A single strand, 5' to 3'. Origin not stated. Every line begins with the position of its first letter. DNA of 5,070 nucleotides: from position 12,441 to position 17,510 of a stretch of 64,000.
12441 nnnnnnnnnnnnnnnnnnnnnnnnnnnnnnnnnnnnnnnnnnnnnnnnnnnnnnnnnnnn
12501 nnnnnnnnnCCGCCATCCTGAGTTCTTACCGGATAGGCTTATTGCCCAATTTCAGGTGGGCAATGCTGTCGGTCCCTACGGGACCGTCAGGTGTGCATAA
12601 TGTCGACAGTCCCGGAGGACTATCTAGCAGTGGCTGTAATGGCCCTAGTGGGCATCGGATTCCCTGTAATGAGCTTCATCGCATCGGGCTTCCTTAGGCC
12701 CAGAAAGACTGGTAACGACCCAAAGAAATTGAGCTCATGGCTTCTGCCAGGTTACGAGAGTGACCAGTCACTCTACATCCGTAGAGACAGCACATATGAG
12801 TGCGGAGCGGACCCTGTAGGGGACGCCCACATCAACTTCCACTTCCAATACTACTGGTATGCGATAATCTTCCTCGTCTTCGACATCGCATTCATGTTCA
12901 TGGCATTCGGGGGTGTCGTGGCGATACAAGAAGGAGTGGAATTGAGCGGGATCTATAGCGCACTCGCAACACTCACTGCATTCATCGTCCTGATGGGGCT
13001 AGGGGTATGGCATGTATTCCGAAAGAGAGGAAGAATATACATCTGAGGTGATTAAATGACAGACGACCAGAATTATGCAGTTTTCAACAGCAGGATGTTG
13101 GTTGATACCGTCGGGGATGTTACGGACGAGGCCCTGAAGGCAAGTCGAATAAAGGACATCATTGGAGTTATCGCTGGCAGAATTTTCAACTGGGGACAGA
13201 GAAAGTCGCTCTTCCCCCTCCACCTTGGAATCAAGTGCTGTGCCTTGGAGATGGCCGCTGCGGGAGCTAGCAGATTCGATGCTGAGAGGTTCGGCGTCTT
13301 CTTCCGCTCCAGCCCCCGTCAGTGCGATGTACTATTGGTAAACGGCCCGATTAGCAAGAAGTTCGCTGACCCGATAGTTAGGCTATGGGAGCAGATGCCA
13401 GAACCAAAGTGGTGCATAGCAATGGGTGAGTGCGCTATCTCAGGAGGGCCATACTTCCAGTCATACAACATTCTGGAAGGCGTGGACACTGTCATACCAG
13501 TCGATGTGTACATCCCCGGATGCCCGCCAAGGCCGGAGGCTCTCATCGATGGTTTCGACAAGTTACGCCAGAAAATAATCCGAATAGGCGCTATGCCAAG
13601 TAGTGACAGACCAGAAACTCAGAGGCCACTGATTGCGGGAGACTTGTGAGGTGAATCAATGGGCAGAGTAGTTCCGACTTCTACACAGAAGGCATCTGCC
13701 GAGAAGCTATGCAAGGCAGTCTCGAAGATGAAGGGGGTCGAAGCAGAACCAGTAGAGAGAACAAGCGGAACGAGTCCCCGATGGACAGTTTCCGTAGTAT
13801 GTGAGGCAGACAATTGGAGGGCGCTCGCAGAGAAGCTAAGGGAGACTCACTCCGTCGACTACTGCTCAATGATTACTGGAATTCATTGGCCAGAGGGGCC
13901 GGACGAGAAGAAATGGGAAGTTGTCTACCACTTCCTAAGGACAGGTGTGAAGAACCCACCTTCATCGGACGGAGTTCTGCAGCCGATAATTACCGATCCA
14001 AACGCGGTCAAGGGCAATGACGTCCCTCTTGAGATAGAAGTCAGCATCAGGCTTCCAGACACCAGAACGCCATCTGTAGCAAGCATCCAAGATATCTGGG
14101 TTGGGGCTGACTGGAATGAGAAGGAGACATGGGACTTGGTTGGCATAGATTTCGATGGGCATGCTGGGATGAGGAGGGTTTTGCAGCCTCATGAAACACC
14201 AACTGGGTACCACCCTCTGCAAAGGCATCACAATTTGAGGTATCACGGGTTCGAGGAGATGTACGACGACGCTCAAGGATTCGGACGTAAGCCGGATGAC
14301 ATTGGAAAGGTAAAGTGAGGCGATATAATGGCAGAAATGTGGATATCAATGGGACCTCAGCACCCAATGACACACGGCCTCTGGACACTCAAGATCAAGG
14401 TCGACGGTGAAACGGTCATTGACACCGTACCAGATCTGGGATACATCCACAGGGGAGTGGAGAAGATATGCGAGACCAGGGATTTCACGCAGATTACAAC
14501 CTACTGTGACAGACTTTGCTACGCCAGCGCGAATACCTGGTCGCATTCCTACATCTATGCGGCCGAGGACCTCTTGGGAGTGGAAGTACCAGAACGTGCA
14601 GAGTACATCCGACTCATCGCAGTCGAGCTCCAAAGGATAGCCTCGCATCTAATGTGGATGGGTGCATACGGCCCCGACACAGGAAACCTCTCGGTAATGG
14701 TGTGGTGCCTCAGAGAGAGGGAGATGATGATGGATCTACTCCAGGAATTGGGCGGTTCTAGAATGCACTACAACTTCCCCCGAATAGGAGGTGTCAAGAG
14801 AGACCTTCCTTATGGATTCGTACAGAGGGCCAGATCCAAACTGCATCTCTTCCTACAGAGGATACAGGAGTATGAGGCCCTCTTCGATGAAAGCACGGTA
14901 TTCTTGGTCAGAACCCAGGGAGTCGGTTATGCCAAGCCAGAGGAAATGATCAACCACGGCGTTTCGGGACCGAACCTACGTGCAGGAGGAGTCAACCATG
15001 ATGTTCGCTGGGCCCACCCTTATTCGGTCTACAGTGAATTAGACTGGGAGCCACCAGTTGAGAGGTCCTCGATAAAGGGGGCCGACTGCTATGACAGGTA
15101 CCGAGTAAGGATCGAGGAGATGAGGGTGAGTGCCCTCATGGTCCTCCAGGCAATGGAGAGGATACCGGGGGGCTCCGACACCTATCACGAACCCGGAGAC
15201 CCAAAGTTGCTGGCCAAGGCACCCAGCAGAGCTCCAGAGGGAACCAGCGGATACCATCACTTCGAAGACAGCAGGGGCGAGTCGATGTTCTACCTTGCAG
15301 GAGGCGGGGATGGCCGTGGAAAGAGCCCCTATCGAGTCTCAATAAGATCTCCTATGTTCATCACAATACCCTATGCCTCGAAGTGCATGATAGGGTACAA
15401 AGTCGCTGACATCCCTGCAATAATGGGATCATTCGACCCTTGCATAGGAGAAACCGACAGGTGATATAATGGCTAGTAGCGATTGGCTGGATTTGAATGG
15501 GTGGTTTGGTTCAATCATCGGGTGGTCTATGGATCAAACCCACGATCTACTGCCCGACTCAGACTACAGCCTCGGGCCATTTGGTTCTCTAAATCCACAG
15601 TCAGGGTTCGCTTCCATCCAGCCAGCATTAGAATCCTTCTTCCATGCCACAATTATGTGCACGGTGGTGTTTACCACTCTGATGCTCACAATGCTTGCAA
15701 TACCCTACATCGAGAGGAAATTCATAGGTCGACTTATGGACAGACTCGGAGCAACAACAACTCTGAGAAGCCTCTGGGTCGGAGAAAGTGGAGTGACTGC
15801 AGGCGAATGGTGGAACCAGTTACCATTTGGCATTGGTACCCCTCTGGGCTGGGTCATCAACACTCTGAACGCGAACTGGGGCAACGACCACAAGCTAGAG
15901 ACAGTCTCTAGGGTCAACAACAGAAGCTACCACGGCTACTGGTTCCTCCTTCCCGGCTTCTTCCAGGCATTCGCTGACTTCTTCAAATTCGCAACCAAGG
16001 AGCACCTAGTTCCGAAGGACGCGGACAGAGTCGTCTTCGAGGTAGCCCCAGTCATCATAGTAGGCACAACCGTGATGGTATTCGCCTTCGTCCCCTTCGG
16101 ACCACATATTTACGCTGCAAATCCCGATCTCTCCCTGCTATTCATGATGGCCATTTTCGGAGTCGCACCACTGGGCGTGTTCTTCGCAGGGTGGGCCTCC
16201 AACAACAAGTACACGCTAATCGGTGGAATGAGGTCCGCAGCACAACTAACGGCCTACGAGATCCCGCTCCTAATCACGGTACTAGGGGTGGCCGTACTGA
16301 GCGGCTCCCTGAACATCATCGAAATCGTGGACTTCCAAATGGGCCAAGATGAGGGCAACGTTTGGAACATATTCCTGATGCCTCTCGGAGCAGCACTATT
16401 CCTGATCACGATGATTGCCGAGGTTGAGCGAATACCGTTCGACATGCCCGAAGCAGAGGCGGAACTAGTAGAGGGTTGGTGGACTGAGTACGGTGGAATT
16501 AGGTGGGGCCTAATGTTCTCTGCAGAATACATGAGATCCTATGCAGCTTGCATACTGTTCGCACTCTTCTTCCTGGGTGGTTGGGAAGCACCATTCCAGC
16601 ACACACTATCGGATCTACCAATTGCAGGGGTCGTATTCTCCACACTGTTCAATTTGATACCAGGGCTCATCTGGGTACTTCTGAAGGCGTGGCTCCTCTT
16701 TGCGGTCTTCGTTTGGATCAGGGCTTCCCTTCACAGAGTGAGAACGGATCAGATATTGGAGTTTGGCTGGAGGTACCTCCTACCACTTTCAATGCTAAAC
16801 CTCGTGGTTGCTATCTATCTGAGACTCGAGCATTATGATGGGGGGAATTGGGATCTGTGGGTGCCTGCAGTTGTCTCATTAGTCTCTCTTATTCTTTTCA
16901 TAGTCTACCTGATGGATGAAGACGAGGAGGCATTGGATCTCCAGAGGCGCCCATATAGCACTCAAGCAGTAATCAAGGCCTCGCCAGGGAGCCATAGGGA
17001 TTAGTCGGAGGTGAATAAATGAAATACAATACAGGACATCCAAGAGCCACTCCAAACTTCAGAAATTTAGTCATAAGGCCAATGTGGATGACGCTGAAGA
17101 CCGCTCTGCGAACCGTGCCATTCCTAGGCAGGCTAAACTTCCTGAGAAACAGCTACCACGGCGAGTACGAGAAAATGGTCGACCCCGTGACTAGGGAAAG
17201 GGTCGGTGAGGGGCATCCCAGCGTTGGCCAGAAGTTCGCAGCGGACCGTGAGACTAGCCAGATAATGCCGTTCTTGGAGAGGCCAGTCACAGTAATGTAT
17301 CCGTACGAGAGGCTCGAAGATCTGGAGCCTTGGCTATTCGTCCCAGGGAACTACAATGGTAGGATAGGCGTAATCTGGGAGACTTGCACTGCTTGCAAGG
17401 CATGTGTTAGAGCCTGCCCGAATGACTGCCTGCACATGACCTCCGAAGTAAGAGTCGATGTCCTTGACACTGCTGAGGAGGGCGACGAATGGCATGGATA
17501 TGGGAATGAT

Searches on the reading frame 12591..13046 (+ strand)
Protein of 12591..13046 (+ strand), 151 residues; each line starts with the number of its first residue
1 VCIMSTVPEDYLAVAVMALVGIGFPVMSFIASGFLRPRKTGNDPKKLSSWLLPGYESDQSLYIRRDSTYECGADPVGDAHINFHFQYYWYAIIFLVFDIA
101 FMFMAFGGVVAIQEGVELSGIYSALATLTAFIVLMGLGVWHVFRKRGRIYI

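Call 38: search_protein_families(library=pfam, proteins=[window:12591-13046:+], max_evalue=10)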
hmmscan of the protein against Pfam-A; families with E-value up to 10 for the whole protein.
window:12591-13046:+ (151 aa): 2 families
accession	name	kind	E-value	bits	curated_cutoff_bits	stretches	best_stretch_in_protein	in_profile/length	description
PF00507.24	Oxidored_q4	-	9.7e-17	61.4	23.3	1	63-146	18-95/99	NADH-ubiquinone/plastoquinone oxidoreductase, chain 3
PF00335.26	Tetraspanin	-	4.7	7.2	32.1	1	90-145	46-101/225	Tetraspanin family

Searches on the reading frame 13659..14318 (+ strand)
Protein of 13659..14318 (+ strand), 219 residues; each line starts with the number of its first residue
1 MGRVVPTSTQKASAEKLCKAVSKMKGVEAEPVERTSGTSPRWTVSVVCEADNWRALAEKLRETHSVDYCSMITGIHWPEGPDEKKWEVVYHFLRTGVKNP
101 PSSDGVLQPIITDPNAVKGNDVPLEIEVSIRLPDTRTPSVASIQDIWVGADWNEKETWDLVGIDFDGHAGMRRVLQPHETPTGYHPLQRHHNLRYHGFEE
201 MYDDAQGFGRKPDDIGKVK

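Call 5: search_protein_families(library=pfam, proteins=[window:13659-14318:+], max_evalue=0.01)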
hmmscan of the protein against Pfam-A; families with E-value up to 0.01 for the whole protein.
window:13659-14318:+ (219 aa): 1 family
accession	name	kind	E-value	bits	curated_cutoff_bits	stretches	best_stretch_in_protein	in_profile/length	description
PF00329.25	Complex1_30kDa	-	3.8e-26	92.5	22.5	1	47-194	2-121/124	Respiratory-chain NADH dehydrogenase, 30 Kd subunit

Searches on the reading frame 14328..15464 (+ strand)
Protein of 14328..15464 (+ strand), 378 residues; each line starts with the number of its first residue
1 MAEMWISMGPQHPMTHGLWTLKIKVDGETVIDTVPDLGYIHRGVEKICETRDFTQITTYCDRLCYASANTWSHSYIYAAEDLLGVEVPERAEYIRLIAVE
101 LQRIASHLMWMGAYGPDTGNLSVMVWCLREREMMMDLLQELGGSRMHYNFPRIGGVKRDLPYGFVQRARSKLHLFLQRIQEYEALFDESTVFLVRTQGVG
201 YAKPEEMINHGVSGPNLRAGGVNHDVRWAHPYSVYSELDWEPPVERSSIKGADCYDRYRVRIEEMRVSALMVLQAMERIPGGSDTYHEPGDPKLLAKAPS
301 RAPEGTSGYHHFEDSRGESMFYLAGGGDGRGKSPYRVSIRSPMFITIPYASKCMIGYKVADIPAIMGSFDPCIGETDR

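Call 38: search_protein_families(library=pfam, proteins=[window:14328-15464:+], max_evalue=10)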
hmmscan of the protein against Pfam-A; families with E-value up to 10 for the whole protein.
window:14328-15464:+ (378 aa): 2 families
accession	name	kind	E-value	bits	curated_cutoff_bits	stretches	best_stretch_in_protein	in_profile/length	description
PF00346.24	Complex1_49kDa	-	7.6e-71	238.8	24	1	117-378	1-271/271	Respiratory-chain NADH dehydrogenase, 49 Kd subunit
PF00374.24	NiFeSe_Hases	-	2.7e-07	30.4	25.8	1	42-110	1-69/508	Nickel-dependent hydrogenase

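Call 57: search_solved_structures(query=window:14328-15464:+, max_evalue=1e-20, show_alignments=5)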
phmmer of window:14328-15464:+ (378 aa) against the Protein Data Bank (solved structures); distinct sequences matched with E-value up to 1e-20: 54.
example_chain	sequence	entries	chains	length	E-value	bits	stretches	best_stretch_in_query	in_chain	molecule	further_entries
2fug_4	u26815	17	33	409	4.4e-80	272.6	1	4-378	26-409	NADH-quinone oxidoreductase chain 4 | NADH-QUINONE OXIDOREDUCTASE SUBUNIT 4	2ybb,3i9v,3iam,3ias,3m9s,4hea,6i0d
6hum_H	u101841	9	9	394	1.9e-77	263.9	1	4-378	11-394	NAD(P)H-quinone oxidoreductase subunit H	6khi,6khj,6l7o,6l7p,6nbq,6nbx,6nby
7eu3_H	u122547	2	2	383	2.9e-77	263.3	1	5-378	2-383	NAD(P)H-quinone oxidoreductase subunit H, chloroplastic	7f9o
9grx_H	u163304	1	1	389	3.3e-73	249.9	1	4-378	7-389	NAD(P)H-quinone oxidoreductase subunit H, chloroplastic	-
7wfg_H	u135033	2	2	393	6.7e-73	248.9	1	4-378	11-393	NAD(P)H-quinone oxidoreductase subunit H, chloroplastic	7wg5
7q5y_B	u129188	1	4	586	1.9e-69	237.5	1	2-378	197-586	NADH-quinone oxidoreductase subunit C/D 2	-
8ba0_D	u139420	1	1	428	2.7e-69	237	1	4-378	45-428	Complex I-49kD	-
8b9z_D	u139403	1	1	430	2.8e-69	237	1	4-378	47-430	Complex I-49kD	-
8esw_S2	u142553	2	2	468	4e-69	236.5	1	4-378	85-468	Complex I-49kD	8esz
7arc_D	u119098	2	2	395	1.8e-67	231.1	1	4-378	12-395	ND7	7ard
8bpx_D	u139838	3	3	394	2.8e-66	227.1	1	5-313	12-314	NADH dehydrogenase [ubiquinone] iron-sulfur protein 2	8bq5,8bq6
7aqr_D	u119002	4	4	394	8.7e-66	225.5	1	5-313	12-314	NADH dehydrogenase subunit 7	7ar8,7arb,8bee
7ar7_D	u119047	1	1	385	9.7e-66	225.4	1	6-378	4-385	NADH dehydrogenase [ubiquinone] iron-sulfur protein 2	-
9f5x_E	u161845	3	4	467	1.2e-65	225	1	6-378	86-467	NADH:ubiquinone oxidoreductase 49 kD subunit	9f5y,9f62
7a23_G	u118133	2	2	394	1.6e-65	224.6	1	5-313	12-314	Nad7m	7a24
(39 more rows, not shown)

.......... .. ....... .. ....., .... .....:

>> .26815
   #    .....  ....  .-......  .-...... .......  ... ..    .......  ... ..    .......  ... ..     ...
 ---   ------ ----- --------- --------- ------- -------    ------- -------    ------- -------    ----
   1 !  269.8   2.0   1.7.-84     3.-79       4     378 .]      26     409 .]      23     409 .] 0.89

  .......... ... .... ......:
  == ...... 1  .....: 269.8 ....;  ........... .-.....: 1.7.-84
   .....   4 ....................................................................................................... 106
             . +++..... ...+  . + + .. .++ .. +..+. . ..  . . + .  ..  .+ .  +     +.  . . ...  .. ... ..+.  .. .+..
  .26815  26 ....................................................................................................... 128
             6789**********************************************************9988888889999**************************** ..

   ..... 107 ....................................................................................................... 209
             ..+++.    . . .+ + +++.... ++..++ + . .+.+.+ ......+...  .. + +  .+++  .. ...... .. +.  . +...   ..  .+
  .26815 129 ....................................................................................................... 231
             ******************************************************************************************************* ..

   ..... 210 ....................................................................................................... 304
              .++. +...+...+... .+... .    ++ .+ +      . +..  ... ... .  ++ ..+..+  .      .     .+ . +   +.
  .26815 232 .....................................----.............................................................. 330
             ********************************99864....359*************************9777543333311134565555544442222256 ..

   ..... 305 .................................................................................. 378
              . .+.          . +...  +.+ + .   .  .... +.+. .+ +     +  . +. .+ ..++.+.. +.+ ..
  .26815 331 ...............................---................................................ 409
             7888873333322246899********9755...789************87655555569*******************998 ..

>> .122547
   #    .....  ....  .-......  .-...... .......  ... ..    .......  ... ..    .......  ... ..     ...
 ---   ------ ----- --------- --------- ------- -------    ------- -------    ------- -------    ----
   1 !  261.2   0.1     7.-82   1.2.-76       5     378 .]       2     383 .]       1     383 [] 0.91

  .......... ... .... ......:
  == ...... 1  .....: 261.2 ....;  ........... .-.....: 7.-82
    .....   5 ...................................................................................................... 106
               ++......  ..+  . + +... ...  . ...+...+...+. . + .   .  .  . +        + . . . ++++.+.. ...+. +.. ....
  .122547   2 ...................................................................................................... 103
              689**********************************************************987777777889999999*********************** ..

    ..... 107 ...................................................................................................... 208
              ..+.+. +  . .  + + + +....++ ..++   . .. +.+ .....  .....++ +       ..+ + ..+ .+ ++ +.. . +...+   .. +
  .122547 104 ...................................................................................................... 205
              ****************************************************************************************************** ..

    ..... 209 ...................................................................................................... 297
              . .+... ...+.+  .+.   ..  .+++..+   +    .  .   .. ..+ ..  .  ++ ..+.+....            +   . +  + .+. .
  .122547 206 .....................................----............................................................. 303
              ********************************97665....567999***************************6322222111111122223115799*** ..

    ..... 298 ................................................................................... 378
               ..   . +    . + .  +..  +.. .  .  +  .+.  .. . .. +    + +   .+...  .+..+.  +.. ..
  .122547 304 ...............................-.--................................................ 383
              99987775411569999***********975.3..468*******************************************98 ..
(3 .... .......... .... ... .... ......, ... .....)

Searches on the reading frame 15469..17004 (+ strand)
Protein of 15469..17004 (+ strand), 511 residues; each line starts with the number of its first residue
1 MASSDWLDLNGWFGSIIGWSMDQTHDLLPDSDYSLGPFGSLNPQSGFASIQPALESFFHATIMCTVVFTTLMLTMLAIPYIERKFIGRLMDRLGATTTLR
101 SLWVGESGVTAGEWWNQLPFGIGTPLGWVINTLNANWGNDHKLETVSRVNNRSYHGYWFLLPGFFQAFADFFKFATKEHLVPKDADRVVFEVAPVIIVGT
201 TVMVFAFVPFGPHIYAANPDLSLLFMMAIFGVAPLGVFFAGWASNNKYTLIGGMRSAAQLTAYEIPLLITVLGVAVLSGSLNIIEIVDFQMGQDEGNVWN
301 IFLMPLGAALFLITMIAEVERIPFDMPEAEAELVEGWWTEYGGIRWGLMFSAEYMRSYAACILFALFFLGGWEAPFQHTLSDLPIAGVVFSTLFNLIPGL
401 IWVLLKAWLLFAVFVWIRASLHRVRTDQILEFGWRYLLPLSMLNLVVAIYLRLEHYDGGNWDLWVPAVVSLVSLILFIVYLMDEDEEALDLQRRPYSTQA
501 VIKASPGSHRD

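Call 5: search_protein_families(library=pfam, proteins=[window:15469-17004:+], max_evalue=0.01)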
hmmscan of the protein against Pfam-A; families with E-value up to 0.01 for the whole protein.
window:15469-17004:+ (511 aa): 1 family
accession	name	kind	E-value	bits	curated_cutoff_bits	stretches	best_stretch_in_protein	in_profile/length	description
PF00146.26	NADHdh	-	4.9e-94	315.5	27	1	163-448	41-297/298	NADH dehydrogenase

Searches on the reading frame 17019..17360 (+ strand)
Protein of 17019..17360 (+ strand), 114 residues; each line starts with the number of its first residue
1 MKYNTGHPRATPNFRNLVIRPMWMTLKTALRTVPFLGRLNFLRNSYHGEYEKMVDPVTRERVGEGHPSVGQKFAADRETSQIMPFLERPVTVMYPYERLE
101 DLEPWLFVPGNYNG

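Call 38: search_protein_families(library=pfam, proteins=[window:17019-17360:+], max_evalue=10)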
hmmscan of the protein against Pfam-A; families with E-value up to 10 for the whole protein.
seq(114 aa): 0 families
